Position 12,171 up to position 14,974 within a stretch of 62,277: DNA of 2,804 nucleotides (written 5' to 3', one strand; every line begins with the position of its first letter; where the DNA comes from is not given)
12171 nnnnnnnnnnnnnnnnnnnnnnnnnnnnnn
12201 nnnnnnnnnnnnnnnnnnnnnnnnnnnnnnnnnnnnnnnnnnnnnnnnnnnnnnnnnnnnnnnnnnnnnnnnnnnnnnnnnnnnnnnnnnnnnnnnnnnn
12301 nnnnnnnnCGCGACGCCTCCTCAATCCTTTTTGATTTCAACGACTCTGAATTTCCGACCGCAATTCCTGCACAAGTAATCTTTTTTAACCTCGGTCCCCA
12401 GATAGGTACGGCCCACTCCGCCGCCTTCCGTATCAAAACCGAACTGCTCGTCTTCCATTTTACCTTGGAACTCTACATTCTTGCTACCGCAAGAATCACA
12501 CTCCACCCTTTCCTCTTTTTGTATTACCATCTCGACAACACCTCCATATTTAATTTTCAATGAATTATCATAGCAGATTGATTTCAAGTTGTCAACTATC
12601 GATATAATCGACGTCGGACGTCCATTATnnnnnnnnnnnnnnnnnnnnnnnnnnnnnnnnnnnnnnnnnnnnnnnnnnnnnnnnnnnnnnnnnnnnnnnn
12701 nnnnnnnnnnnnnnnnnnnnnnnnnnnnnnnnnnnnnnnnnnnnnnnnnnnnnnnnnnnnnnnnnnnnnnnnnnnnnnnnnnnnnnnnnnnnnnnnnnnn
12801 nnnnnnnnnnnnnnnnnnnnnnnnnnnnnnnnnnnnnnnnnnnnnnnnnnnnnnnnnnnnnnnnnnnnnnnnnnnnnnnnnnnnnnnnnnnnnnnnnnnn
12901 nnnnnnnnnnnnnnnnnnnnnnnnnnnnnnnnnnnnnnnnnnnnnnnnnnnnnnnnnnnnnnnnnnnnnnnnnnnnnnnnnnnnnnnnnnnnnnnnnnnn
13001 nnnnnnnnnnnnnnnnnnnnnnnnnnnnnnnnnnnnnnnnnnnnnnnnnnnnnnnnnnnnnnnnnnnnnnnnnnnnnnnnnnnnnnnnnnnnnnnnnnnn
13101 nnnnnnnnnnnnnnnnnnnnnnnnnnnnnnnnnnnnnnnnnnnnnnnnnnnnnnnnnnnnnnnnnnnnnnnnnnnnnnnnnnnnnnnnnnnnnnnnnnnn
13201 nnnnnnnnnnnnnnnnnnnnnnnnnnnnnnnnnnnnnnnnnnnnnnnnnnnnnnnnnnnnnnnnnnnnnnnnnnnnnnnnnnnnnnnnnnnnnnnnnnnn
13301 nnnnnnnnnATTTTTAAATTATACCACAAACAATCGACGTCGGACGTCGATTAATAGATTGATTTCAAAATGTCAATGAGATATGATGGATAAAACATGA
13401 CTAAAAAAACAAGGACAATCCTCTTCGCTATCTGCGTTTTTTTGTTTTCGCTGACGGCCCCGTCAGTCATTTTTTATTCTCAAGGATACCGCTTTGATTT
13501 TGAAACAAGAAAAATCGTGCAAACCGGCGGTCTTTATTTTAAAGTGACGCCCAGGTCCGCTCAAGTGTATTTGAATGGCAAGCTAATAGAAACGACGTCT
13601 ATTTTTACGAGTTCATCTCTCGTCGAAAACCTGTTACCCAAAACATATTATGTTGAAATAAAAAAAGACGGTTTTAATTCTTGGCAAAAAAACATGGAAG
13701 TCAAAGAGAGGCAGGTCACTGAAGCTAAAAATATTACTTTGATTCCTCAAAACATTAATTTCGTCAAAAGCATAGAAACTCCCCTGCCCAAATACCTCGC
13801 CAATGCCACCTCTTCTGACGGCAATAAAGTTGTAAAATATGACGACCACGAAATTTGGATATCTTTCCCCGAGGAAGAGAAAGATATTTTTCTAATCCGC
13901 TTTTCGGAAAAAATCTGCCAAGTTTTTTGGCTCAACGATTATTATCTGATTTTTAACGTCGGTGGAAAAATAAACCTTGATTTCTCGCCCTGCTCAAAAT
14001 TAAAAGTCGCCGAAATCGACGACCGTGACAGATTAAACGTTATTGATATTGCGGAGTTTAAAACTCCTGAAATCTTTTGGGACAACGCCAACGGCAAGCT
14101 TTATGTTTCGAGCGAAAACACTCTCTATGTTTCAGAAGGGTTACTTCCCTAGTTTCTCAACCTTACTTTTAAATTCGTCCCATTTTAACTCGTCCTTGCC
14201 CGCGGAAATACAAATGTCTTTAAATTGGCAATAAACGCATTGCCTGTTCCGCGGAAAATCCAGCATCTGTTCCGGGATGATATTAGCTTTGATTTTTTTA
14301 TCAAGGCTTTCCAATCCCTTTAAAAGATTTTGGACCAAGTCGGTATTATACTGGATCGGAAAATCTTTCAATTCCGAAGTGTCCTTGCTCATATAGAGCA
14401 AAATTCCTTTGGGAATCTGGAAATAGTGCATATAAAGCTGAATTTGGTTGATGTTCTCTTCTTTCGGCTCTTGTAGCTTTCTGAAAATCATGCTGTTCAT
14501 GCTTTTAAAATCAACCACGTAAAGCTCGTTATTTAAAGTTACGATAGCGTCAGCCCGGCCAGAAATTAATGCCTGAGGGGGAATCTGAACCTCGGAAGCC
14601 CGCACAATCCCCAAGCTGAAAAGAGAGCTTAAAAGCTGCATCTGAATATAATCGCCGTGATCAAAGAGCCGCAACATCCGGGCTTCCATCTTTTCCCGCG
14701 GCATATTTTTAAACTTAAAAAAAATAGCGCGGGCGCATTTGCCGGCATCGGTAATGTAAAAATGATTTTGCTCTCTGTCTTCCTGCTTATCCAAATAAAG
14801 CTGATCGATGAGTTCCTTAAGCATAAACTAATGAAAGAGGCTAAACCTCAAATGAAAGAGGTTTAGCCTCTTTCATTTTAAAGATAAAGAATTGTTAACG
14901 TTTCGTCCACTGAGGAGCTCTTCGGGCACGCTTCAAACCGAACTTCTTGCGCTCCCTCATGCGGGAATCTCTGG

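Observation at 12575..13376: The RAYT cassette is flanked by a 21-bp duplication that splits a bidirectional promoter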

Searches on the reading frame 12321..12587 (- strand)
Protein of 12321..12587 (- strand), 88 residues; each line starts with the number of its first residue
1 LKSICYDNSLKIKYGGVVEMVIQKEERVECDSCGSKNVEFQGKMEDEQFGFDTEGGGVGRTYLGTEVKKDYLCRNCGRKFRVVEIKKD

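Call 8: search_protein_families(library=pfam, proteins=[window:12321-12587:-], max_evalue=0.01)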
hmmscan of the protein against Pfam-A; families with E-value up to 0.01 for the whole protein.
window:12321-12587:- (88 aa): 4 families
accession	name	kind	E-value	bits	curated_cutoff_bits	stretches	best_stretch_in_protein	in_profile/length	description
PF09723.15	Zn_ribbon_8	-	9.5e-05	22.8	34.4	0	70-84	5-19/41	Zinc ribbon domain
PF13248.11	Zn_ribbon_3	-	0.0022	17.8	27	0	28-41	3-15/26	zinc-ribbon domain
PF13913.12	zf-C2HC_2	-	0.0025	17.9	27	0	73-86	5-18/25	zinc-finger of a C2HC-type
PF23451.1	Zn_ribbon_PaaD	-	0.005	16.9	27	0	22-39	9-26/53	PaaD zinc beta ribbon domain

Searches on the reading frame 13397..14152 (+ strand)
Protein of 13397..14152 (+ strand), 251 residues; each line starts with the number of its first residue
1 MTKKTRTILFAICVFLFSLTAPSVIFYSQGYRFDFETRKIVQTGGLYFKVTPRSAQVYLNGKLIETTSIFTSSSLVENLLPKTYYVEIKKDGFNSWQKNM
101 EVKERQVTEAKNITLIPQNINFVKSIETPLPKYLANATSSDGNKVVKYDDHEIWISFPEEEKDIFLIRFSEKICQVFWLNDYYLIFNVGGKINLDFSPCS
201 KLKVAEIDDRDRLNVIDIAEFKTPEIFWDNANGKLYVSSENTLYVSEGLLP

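Call 8: search_protein_families(library=pfam, proteins=[window:13397-14152:+], max_evalue=0.01)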
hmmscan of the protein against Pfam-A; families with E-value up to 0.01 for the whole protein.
window:13397-14152:+ (251 aa): 1 family
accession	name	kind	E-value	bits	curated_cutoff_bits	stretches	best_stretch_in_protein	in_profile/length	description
PF08308.17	PEGA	-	0.00015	22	20.8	1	51-110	9-63/71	PEGA domain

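Call 10: find_encoding_contigs(protein=window:13397-14152:+, flank=6000, max_places=10)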
Protein window:13397-14152:+ (251 aa): no gene with exactly this product is on record in the collection.

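Call 13: find_related_loci(query=window:13397-14152:+, collection=genome_contigs, flank=6000)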
Query window:13397-14152:+ (251 aa) in genome_contigs; peptide patterns used: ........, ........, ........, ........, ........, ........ (x = any residue, [..] = any of these).
78 stretches matched a pattern; 41 encode a relative of the query (tblastn E <= 1e-3); 41 distinct loci.
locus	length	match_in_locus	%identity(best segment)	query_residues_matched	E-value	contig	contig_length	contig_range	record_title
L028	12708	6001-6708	73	1-247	1e-120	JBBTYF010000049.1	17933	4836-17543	MAG: Patescibacteria group bacterium isolate H43-bin052_1 H43_bin052_1_000000000049, whole genome shotgun sequence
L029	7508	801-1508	74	1-247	8e-121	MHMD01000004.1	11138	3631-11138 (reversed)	MAG: Candidatus Nealsonbacteria bacterium RIFCSPHIGHO2_02_FULL_43_13 rifcsphigho2_02_scaffold_12764, whole genome shotgu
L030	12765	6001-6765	59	1-251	4e-99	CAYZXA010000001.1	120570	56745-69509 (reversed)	MAG TPA_asm: uncultured Candidatus Saccharibacteria bacterium isolate SRP178699_co2_33 genome assembly, contig: NODE_18_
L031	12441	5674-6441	55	1-251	8e-91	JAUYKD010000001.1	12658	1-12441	MAG: Candidatus Nealsonbacteria bacterium isolate C24_metabat.bin.179 C24_k141_995204, whole genome shotgun sequence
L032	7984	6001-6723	55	1-250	4e-90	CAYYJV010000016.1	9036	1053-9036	MAG TPA_asm: uncultured Candidatus Saccharibacteria bacterium isolate binchicken_co184_129 genome assembly, contig: NODE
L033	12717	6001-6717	55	1-251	2e-89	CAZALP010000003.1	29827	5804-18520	MAG TPA_asm: uncultured Candidatus Saccharibacteria bacterium isolate binchicken_co184_302 genome assembly, contig: NODE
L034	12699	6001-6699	58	1-244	1e-88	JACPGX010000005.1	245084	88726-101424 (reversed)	MAG: Candidatus Nealsonbacteria bacterium isolate NC_groundwater_399_Ag_B-0.1um_41_48 GD18-4_B1_scaffold_781155, whole g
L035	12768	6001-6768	53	1-251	1e-87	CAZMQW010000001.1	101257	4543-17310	MAG TPA_asm: uncultured Candidatus Saccharibacteria bacterium isolate binchicken_co34_534 genome assembly, contig: NODE_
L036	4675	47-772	55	1-246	8e-88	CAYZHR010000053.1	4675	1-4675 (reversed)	MAG TPA_asm: uncultured Candidatus Saccharibacteria bacterium isolate binchicken_co387_45 genome assembly, contig: NODE_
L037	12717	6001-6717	60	1-245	9e-87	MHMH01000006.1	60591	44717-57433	MAG: Candidatus Nealsonbacteria bacterium RIFCSPLOWO2_01_FULL_43_32 rifcsplowo2_01_scaffold_1906, whole genome shotgun s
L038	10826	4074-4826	53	1-251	1e-81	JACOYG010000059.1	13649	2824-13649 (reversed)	MAG: Candidatus Nealsonbacteria bacterium isolate NC_groundwater_173_Ag_S-0.1um_42_8 S4_GD2017_2_S1_scaffold_5630, whole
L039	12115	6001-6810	47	1-251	5e-79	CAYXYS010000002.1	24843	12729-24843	MAG TPA_asm: uncultured Candidatus Saccharibacteria bacterium isolate binchicken_co19_586 genome assembly, contig: NODE_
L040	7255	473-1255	51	1-251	5e-79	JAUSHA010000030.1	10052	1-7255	MAG: bacterium isolate E14_metabat.bin.161 E14_k141_563933, whole genome shotgun sequence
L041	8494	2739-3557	47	1-251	2e-78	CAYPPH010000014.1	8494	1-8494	MAG TPA_asm: uncultured Candidatus Saccharibacteria bacterium isolate binchicken_co19_60 genome assembly, contig: NODE_1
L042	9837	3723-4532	46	1-251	1e-74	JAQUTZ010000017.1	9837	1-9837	MAG: Candidatus Paceibacterota bacterium isolate STD2_131 NODE_27468_length_9837_cov_35.939650_Sandtown_D2, whole genome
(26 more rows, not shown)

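Call 24: find_related_loci(query=window:13397-14152:+, collection=metagenome_contigs, flank=5000)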
Query window:13397-14152:+ (251 aa) in metagenome_contigs; peptide patterns used: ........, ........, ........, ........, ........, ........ (x = any residue, [..] = any of these).
207 stretches matched a pattern; 146 encode a relative of the query (tblastn E <= 1e-3); the best 80 are kept; 80 distinct loci.
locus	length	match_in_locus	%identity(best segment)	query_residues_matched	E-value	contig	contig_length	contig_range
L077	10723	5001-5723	80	1-251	5e-134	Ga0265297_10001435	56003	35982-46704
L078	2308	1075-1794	75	1-251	2e-129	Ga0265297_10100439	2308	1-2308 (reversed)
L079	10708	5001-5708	73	1-247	1e-120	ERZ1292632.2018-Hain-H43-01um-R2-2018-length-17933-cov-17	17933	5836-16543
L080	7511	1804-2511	74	1-247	1e-120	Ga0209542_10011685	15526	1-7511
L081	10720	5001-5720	73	1-251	8e-120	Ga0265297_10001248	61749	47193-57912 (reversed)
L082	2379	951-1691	72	1-251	3e-124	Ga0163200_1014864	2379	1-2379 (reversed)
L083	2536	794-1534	70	1-251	2e-121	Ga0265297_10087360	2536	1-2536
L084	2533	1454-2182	67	1-247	5e-115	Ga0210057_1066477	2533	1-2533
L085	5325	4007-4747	68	1-251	3e-110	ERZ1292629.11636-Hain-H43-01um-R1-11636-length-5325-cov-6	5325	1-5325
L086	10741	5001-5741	67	1-251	6e-109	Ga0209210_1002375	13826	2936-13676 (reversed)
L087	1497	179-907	68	1-247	6e-117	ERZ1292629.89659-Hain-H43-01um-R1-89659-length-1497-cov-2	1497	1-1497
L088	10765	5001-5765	59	1-251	5e-99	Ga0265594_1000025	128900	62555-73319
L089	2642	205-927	55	1-250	2e-92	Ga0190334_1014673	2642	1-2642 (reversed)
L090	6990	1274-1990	55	1-251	2e-89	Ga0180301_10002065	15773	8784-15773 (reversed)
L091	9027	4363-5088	55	1-246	1e-87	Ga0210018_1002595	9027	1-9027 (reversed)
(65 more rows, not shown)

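Call 47: search_protein_families(library=pfam, proteins=[L041:2069-2650:-, L038:3492-3947:-, L081:4302-4922:-, L080:253-831:-], max_evalue=0.01)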
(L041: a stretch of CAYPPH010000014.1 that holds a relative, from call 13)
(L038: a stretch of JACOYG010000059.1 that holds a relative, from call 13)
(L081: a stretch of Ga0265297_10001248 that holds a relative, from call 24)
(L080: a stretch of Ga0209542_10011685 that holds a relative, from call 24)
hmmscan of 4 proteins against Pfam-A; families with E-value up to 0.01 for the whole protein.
L041:2069-2650:- (193 aa): 2 families
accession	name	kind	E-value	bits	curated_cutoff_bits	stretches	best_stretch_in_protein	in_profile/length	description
PF20803.2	PaaX_M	-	7.3e-18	64.9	24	1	107-184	2-78/83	PaaX protein central Cas2-like domain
PF22665.2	DUF6293_C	-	0.00023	22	27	1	58-91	62-96/101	DUF6293 C-terminal winged helix domain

L038:3492-3947:- (151 aa): 2 families
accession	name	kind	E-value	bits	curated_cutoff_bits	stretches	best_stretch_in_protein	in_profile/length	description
PF00293.34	NUDIX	-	1.3e-12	48.4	21.1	1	3-94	25-119/134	NUDIX domain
PF22327.2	Nudt16-like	-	0.0032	17.9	27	1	1-49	27-71/161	U8 snoRNA-decapping enzyme-like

L081:4302-4922:- (206 aa): 0 families

L080:253-831:- (192 aa): 0 families

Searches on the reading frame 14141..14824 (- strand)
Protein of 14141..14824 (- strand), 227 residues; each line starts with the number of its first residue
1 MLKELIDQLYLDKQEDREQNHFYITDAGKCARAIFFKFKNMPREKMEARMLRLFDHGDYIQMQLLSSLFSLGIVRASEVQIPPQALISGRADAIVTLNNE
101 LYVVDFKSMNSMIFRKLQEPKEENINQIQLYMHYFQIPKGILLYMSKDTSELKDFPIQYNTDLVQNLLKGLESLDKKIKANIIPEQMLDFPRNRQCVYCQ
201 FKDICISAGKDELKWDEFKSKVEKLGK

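Call 8: search_protein_families(library=pfam, proteins=[window:14141-14824:-], max_evalue=0.01)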
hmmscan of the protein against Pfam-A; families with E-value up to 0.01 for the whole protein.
window:14141-14824:- (227 aa): 3 families
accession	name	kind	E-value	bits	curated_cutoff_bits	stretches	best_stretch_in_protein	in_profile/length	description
PF12705.13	PDDEXK_1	-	9.2e-07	29.5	22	1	63-205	120-246/247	PD-(D/E)XK nuclease superfamily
PF01930.23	Cas_Cas4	-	0.0027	18.2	22.7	1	77-206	47-159/160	Domain of unknown function DUF83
PF21038.3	CEP104_N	-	0.0082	16.7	27.5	0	117-152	18-51/120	Centrosomal protein CEP104, N-terminal domain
